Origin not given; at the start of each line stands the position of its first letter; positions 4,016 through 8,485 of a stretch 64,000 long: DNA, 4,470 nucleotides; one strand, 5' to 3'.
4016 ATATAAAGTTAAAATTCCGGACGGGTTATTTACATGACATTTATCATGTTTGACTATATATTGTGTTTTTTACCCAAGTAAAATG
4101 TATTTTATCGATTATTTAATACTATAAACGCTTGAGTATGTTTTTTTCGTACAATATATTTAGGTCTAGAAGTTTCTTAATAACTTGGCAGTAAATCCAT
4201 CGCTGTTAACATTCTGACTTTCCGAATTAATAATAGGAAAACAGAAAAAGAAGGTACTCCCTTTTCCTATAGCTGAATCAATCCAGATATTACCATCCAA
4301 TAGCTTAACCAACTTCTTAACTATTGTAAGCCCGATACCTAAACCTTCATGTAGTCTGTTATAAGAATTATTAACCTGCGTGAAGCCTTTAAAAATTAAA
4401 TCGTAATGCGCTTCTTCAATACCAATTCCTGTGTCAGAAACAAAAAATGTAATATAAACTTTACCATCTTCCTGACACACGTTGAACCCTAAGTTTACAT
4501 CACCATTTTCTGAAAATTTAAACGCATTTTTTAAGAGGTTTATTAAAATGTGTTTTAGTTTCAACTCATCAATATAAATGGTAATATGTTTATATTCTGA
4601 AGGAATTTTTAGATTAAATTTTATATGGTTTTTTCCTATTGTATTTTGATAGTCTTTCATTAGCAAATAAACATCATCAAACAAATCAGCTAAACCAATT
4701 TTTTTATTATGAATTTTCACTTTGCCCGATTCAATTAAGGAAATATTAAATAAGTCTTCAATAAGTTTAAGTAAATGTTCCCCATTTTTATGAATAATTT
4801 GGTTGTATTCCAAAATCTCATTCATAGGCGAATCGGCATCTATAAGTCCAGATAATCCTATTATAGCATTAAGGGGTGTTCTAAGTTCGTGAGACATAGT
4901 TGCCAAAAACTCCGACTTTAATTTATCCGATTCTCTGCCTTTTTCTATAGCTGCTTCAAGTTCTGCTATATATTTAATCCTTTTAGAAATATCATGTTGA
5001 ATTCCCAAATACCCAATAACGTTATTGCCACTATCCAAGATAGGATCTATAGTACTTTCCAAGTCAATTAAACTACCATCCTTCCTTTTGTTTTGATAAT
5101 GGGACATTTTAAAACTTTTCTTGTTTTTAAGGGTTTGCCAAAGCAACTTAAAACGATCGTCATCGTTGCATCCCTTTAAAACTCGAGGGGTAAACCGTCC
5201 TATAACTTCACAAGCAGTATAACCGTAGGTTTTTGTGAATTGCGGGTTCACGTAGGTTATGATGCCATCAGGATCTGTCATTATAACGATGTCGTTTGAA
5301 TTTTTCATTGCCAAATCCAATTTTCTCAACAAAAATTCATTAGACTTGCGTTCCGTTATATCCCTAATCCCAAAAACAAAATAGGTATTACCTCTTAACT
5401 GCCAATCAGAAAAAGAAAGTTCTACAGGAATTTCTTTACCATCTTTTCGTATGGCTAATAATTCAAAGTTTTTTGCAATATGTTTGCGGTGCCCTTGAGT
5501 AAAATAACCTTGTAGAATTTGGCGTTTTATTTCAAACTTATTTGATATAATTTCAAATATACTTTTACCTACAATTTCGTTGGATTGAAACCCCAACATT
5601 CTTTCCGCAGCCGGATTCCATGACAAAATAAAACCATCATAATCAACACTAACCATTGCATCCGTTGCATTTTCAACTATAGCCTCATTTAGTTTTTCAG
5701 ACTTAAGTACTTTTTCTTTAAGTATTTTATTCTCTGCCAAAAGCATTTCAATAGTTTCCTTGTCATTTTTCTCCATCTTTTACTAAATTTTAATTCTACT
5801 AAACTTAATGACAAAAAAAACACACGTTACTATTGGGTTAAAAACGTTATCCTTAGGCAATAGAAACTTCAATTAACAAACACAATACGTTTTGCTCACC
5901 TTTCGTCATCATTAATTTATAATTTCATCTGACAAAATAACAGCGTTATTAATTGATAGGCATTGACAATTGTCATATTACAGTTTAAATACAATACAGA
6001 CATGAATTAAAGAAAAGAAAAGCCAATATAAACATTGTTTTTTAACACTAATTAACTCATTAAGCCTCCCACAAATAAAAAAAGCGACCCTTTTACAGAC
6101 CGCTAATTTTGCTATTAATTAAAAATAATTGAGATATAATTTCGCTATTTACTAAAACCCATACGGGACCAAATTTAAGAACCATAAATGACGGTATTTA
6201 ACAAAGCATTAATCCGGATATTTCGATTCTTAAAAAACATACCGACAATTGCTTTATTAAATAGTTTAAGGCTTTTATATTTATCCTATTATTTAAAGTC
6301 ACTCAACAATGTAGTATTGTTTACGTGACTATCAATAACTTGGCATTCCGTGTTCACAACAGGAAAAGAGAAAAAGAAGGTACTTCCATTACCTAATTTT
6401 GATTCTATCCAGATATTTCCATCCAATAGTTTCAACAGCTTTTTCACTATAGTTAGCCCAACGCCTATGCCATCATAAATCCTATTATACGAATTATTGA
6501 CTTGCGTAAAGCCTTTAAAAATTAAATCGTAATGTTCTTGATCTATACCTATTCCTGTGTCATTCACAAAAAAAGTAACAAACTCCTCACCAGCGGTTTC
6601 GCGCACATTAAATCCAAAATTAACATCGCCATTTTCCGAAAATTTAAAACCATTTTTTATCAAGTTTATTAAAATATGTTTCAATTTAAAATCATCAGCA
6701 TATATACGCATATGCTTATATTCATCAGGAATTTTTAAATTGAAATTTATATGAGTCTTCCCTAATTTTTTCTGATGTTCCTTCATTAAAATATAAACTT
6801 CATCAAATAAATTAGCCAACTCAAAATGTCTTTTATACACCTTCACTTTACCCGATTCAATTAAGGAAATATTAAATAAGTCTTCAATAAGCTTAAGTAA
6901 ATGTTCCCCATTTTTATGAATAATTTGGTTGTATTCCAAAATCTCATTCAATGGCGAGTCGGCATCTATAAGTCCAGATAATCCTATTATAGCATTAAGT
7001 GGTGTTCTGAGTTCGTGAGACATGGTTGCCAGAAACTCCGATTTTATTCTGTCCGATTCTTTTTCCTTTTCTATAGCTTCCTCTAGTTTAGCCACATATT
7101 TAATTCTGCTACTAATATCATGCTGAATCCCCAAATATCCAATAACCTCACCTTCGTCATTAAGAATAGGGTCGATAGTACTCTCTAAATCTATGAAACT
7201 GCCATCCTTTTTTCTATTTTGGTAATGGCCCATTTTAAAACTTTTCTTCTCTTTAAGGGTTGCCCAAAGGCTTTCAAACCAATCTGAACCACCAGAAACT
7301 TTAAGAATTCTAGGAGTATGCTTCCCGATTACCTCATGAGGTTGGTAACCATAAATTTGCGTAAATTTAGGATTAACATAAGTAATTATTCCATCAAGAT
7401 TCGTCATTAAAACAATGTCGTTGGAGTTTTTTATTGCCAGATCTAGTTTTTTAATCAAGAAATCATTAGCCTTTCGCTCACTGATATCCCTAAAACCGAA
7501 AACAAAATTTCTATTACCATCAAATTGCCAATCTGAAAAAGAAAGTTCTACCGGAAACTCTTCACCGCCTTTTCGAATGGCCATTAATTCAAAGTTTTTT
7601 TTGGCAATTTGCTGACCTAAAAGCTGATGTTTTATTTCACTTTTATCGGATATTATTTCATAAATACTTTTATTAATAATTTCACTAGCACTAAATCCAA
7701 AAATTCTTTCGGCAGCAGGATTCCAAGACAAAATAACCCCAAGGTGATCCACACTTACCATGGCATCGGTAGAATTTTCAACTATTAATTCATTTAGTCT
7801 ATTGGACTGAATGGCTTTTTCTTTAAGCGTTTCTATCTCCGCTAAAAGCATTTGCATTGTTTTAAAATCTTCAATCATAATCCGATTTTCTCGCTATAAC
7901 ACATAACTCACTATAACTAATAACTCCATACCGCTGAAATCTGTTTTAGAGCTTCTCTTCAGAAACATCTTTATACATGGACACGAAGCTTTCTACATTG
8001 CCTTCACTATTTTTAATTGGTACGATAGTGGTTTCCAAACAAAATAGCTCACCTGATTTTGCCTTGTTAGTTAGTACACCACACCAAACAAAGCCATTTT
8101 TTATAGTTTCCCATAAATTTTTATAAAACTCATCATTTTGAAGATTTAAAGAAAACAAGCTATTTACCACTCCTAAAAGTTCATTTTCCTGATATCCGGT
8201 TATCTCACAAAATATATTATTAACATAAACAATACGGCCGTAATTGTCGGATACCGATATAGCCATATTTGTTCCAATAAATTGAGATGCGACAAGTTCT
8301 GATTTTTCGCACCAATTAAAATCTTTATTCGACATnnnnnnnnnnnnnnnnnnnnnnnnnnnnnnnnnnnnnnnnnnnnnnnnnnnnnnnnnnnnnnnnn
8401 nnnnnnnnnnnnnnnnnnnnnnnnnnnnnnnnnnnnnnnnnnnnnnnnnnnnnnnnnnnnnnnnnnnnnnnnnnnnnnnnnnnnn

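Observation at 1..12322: Candidate uncharacterised signalling system: PAS-rich sigma-54 activator + coupled STAS-like protein pairs + PAS protein + two orphan soluble PAS kinases, with no receiver domain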

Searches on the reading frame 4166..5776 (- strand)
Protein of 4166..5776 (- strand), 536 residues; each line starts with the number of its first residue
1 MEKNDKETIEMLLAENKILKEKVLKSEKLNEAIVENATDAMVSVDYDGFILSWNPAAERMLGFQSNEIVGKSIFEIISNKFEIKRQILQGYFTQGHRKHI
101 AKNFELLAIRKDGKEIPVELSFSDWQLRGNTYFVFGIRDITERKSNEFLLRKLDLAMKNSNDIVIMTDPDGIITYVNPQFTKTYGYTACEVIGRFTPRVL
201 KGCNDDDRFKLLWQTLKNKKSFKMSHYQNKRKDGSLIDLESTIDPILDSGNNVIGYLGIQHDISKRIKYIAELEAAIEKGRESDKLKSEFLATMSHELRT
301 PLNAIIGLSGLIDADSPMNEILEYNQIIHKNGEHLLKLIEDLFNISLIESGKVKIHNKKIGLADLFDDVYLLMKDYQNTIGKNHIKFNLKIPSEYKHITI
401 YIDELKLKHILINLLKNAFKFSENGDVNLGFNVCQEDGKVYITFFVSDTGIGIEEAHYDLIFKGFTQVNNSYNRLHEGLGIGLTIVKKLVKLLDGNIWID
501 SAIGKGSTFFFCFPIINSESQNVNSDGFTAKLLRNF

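Call 4: search_protein_families(library=pfam, proteins=[window:4166-5776:-], max_evalue=0.1)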
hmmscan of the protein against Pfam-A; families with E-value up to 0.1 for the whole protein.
window:4166-5776:- (536 aa): 10 families
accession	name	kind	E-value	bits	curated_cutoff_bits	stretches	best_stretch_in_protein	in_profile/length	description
PF00989.32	PAS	-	6.1e-35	120.1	22.6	2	31-140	4-113/113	PAS fold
PF13426.13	PAS_9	-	8.7e-34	116.3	27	2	162-264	2-102/103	PAS domain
PF02518.31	HATPase_c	-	3.6e-24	85.8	26.4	1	403-514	2-108/111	Histidine kinase-, DNA gyrase B-, and HSP90-like ATPase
PF08448.16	PAS_4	-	4.3e-18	66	23.1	2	159-266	3-108/110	PAS fold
PF00512.31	HisKA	-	2.8e-15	56.5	26.9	1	287-351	2-66/66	His Kinase A (phospho-acceptor) domain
PF13188.13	PAS_8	-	1.8e-14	53.4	21.8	2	31-77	4-50/65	PAS domain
PF08447.18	PAS_3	-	4.5e-13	49.7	25.6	1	174-259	2-88/89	PAS fold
PF24820.1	Diguanyl_cycl_sensor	-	4.5e-08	33.4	28.1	1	34-138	2-108/109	Diguanylate cyclase-like sensor domain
PF12860.13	PAS_7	-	0.0088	16.6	27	0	35-81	2-49/115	PAS fold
PF08348.17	PAS_6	-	0.026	14.8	27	0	214-266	56-109/115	YheO-like PAS domain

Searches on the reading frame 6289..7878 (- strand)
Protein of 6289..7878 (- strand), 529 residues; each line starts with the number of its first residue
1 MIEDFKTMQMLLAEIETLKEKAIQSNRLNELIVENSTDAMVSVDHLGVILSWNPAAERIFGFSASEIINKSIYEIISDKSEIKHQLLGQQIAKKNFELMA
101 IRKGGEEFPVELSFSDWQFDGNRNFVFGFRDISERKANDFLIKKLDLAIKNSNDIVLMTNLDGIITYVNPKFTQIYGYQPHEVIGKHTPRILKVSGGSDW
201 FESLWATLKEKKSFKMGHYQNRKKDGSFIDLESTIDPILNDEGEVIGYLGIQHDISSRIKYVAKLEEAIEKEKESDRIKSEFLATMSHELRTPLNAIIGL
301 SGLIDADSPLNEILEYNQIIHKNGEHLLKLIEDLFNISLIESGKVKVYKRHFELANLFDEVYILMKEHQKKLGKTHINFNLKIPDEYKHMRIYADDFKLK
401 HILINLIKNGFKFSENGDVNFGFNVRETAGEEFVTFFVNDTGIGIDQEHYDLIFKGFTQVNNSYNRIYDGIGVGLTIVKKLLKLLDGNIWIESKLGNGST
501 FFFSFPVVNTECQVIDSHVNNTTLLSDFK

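Call 4: search_protein_families(library=pfam, proteins=[window:6289-7878:-], max_evalue=0.1)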
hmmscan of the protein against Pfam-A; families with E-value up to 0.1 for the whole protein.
window:6289-7878:- (529 aa): 9 families
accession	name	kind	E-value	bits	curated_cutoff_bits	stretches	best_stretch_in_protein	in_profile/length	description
PF13426.13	PAS_9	-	7.2e-36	123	27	2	154-256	2-102/103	PAS domain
PF00989.32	PAS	-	2.4e-30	105.3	22.6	2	145-255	3-113/113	PAS fold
PF02518.31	HATPase_c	-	9.1e-22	78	26.4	1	395-507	2-109/111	Histidine kinase-, DNA gyrase B-, and HSP90-like ATPase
PF08448.16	PAS_4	-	5e-19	69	23.1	2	151-258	3-108/110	PAS fold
PF08447.18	PAS_3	-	1.3e-15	57.9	25.6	2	166-251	2-88/89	PAS fold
PF00512.31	HisKA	-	2e-15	57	26.9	1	279-343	2-66/66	His Kinase A (phospho-acceptor) domain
PF13188.13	PAS_8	-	7.8e-13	48.3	21.8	2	31-76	5-47/65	PAS domain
PF24820.1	Diguanyl_cycl_sensor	-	0.00067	20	28.1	0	33-115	2-94/109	Diguanylate cyclase-like sensor domain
PF08348.17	PAS_6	-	0.032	14.6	27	1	208-257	58-108/115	YheO-like PAS domain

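Call 49: search_protein_families(library=ncbifam, proteins=[window:6289-7878:-], max_evalue=0.01)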
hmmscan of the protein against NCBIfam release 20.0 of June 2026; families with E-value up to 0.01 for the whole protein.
window:6289-7878:- (529 aa): 86 families (the best 25 are shown)
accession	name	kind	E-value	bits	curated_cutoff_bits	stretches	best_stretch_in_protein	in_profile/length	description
NF047874.1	MASE3_PAS_HK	subfamily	5.5e-66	223.7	560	2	146-516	268-634/655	MASE3 domain-containing sensor histidine kinase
TIGR02956.1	TMAO_torS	equivalog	2.9e-59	201.1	676.5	1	268-513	453-688/967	TMAO reductase system sensor histidine kinase/response regulator TorS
NF041947.1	LuxQ_Vibrio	equivalog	1.2e-58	198.8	1200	1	247-514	440-703/843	quorum-sensing autoinducer 2 sensor kinase/phosphatase LuxQ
NF046044.1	PnpS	equivalog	4e-56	190.7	400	2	143-506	55-390/390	two-component system histidine kinase PnpS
NF008318.0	PRK11107.1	equivalog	1.5e-52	178.8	890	1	265-518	279-529/920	two-component sensor histidine kinase BarA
NF038297.2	hybrid_HK_HrmK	equivalog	6.6e-49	167.1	725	1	256-512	212-462/607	hybrid histidine kinase/response regulator HrmK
NF008468.0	PRK11360.1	equivalog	1.8e-48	165.4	646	2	146-511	271-612/616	two-component system sensor histidine kinase AtoS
NF008302.0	PRK11091.1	equivalog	4e-47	160.9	838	1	149-513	161-511/779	aerobic respiration two-component sensor histidine kinase ArcB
NF033092.0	HK_WalK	equivalog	8.7e-47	160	725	2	143-507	258-594/594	cell wall metabolism sensor histidine kinase WalK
TIGR02966.1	phoR_proteo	equivalog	1.1e-46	159.4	334.2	2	142-505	5-333/333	phosphate regulon sensor histidine kinase PhoR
TIGR00229.1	sensory_box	domain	2.3e-42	144.1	22.9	2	30-136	8-120/126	PAS domain S-box protein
NF011874.0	PRK15347.1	equivalog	4.8e-42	144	852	1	264-510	383-617/921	two component system sensor kinase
NF008099.0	PRK10841.1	equivalog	3.5e-40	137.6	920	1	253-515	444-698/949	two-component system sensor histidine kinase RcsC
NF045901.1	HisKinLetSLeg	equivalog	8.8e-39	133.2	1650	1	269-504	281-515/906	two-component system sensor histidine kinase LetS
NF041210.1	his_kin_PieS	equivalog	3.6e-34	118.6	850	1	261-509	232-472/474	two component system sensor histidine kinase PieS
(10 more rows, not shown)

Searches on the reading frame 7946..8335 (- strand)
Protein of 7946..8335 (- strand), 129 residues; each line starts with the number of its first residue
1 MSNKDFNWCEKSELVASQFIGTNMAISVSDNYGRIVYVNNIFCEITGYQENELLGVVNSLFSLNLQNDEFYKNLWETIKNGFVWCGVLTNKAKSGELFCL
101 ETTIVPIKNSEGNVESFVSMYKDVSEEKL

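Call 4: search_protein_families(library=pfam, proteins=[window:7946-8335:-], max_evalue=0.1)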
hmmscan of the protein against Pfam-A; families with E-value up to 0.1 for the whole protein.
window:7946-8335:- (129 aa): 7 families
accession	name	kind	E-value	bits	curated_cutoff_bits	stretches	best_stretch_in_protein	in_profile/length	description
PF13426.13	PAS_9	-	2.5e-16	60.3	27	1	25-126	3-103/103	PAS domain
PF08447.18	PAS_3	-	2.2e-11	44.3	25.6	1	35-119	1-87/89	PAS fold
PF00989.32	PAS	-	4.1e-11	43.3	22.6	1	25-124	13-113/113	PAS fold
PF08448.16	PAS_4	-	1.8e-05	25.4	23.1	1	24-128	6-109/110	PAS fold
PF13188.13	PAS_8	-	0.0011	19.2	21.8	1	24-64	12-46/65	PAS domain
PF12860.13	PAS_7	-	0.0086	16.6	27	1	24-128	6-111/115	PAS fold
PF24990.1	PAS_13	-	0.017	15.8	27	1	33-62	10-39/143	ERT1/acuK family PAS domain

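Call 43: search_solved_structures(query=window:7946-8335:-, max_evalue=0.001, show_alignments=2)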
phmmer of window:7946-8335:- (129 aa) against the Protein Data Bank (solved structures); distinct sequences matched with E-value up to 0.001: 56.
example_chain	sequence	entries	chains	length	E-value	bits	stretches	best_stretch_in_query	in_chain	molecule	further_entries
3ewk_A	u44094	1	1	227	6.8e-27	97.4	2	26-128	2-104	Sensor protein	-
2gj3_A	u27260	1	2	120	7.8e-15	58.4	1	23-126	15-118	Nitrogen fixation regulatory protein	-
9qq6_A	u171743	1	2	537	8.5e-14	55.1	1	23-126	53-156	histidine kinase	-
8dik_A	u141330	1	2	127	9.4e-11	45.2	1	25-127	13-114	Aerotaxis receptor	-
2z6d_A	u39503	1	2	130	8.7e-10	42.1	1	29-126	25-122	Phototropin-2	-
31cj_A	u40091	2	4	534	4.9e-08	36.4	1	26-127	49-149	Aerotaxis receptor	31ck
6ywq_A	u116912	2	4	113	1.4e-07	35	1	33-125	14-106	Multi-sensor hybrid histidine kinase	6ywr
2z6c_A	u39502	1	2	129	1.6e-07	34.8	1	34-126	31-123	Phototropin-1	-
7ab6_A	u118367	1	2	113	3.1e-07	33.9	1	32-125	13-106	Multi-sensor hybrid histidine kinase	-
8iyn_A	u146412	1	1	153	3.5e-07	33.7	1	25-125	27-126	Phototropin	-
6y7u_A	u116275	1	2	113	3.5e-07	33.7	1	33-125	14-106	Multi-sensor hybrid histidine kinase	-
6rhf_A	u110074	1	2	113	3.6e-07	33.6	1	33-125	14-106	Multi-sensor hybrid histidine kinase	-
8pky_A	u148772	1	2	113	3.6e-07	33.6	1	33-125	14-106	histidine kinase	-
8pm1_A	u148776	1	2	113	4.1e-07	33.5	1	32-125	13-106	histidine kinase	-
7ab7_A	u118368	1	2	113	4.2e-07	33.5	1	32-125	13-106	Multi-sensor hybrid histidine kinase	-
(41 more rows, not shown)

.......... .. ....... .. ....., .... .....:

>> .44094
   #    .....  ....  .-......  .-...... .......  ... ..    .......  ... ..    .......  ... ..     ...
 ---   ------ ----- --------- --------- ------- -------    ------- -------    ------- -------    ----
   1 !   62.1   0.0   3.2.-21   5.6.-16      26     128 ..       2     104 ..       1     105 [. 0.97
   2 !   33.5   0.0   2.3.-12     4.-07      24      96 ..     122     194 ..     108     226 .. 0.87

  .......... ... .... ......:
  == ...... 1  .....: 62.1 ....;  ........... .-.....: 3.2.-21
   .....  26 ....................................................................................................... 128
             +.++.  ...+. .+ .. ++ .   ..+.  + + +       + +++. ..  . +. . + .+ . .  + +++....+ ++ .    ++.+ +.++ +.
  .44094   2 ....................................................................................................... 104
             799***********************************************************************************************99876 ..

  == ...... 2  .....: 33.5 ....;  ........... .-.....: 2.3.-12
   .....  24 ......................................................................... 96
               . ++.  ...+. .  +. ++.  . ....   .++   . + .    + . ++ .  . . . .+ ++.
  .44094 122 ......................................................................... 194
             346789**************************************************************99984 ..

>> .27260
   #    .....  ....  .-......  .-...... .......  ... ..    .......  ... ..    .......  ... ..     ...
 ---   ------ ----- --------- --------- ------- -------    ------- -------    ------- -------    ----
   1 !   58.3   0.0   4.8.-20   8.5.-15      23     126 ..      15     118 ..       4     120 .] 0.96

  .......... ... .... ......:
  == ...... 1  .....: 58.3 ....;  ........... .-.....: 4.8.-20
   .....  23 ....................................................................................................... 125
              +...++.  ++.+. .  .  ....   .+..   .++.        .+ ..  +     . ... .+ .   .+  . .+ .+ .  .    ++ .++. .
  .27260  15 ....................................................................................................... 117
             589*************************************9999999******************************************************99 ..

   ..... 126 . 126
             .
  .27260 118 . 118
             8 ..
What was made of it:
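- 7946..8335 (-): Stand-alone PAS protein, 129 aa, of the MmoS/NifL/Aer class. Its homologue is fused to the N-terminus of the kinase in Psychroserpens. PDB sequence hits 3ewk (7e-27) and 2gj3 (8e-15) (call 43).
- Tried and rejected: The NCRFL cysteine motif is missing (sequence read by eye), and the best matches are FAD-type PAS domains (call 43).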

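Call 49: search_protein_families(library=ncbifam, proteins=[window:7946-8335:-], max_evalue=0.01)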
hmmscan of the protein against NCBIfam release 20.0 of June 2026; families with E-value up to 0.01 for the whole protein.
window:7946-8335:- (129 aa): 13 families
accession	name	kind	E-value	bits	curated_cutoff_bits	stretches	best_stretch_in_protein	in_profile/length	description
TIGR02938.1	nifL_nitrog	equivalog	9e-23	80.5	242.45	1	22-128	13-119/494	nitrogen fixation negative regulator NifL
NF045675.1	PhdiestaseDibA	equivalog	1.9e-22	79.4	980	1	14-125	79-190/623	phosphodiesterase DibA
TIGR00229.1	sensory_box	domain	2.6e-15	56.7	22.9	1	22-128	14-120/126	PAS domain S-box protein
NF052652.1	YtvA_fam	equivalog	1.4e-10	41.2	250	1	33-128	23-118/243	YtvA family blue-light photoreceptor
NF052574.1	HisKinEspCMyxo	equivalog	3.2e-09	35.5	1200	1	29-128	304-402/785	serine histidine kinase EspC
NF010077.0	PRK13559.1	subfamily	3.3e-08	32.8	361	1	12-126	42-159/364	hypothetical protein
NF052306.1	BluLightHisKinLov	equivalog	3.8e-07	29.3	450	1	8-127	17-139/334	blue-light-activated histidine kinase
NF052573.1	HisKinEspAMyxo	equivalog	1.6e-06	26.5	1400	1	24-128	265-369/755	serine histidine kinase EspA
NF010076.0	PRK13557.1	subfamily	1.5e-05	23.7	631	1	22-126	39-146/540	histidine kinase famiy protein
NF045595.1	HK_scytonemin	equivalog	1.8e-05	23.4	865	1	23-127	16-116/637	scytonemin biosynthesis sensor histidine kinase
NF008468.0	PRK11360.1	equivalog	6.3e-05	21.5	646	1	25-128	280-381/616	two-component system sensor histidine kinase AtoS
NF046020.1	HisKinCckABruc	equivalog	7e-05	20.9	1000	1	13-81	85-154/868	cell cycle histidine kinase CckA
NF008467.0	PRK11359.1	equivalog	0.0001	20.5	857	1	23-128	146-252/800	oxygen-sensing cyclic-di-GMP phosphodiesterase DosP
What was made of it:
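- Closest known: NifL-NifA. Same: The stand-alone PAS protein and the N-terminus of HK620 best match NifL PAS1 (TIGR02938, calls 43 and 49).
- The PAS protein is closest to the FAD-PAS domains of MmoS, NifL and Aer (calls 43, 49).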
